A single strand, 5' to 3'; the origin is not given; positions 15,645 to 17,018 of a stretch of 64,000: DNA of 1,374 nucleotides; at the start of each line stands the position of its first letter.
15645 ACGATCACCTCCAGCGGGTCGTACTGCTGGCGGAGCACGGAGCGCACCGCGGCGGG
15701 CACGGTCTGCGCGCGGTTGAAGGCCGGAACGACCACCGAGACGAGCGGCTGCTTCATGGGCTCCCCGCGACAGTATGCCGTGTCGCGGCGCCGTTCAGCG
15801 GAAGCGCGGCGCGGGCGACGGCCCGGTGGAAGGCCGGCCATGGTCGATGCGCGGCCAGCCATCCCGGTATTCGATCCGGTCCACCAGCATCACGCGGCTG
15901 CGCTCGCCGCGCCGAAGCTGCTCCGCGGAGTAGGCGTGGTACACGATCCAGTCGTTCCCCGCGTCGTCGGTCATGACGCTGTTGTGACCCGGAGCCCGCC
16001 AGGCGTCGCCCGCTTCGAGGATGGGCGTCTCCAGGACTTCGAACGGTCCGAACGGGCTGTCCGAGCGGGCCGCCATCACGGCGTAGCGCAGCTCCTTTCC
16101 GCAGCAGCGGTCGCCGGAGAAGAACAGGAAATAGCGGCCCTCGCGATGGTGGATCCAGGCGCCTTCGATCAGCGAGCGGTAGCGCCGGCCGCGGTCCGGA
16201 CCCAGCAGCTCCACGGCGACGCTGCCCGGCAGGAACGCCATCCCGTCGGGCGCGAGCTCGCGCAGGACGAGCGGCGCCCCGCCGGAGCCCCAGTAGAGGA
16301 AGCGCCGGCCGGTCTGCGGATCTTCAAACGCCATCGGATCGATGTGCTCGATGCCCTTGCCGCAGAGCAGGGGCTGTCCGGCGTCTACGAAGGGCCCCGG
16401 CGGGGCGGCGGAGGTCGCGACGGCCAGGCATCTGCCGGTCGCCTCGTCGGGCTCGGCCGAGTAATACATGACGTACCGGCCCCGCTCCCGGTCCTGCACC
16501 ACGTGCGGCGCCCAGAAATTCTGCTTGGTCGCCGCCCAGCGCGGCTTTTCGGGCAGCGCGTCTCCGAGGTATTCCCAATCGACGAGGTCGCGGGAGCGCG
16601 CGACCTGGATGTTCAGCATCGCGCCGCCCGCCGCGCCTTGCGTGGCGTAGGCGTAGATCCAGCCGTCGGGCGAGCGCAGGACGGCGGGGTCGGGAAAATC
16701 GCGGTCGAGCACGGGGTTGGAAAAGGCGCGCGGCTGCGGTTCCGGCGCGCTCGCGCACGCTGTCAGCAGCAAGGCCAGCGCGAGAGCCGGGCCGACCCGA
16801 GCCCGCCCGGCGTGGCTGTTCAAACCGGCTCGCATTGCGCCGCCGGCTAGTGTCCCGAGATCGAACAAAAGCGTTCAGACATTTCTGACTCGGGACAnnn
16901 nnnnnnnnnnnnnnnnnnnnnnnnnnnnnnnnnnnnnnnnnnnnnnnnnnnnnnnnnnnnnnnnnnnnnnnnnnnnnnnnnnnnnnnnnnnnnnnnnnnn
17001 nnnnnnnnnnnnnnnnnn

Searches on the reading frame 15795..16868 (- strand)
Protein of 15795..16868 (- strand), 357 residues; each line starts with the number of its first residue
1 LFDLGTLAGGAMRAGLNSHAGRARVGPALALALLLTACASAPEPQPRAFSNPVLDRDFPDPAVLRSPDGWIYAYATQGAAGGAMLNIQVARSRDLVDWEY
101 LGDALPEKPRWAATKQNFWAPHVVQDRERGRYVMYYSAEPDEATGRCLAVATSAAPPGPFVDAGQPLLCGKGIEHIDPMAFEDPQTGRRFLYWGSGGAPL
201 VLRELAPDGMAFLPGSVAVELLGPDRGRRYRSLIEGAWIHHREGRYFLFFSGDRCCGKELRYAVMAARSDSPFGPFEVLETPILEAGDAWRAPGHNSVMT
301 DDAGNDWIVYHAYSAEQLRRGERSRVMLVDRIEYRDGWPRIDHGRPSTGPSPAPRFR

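Call 28: search_protein_families(library=ncbifam, proteins=[window:15795-16868:-], max_evalue=0.00001)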
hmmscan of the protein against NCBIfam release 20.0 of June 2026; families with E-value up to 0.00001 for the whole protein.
window:15795-16868:- (357 aa): 4 families
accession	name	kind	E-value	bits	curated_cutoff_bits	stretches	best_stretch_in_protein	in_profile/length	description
NF049888.1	AlphArabdaseBT0367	equivalog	1.4e-16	60.2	800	1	86-277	81-280/486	arabinan endo-1,5-alpha-L-arabinosidase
NF053747.1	NdoAlphArabAbnA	equivalog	8.1e-16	58.2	480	1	31-340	4-309/310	arabinan endo-1,5-alpha-L-arabinosidase AbnA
NF053746.1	NdoAlphArabAbnB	equivalog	4.8e-12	45.4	750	1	103-278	60-243/446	arabinan endo-1,5-alpha-L-arabinosidase AbnB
NF049889.1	AlphArabdaseBT0360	equivalog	2.3e-10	39.6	600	1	60-117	169-229/639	arabinan endo-1,5-alpha-L-arabinosidase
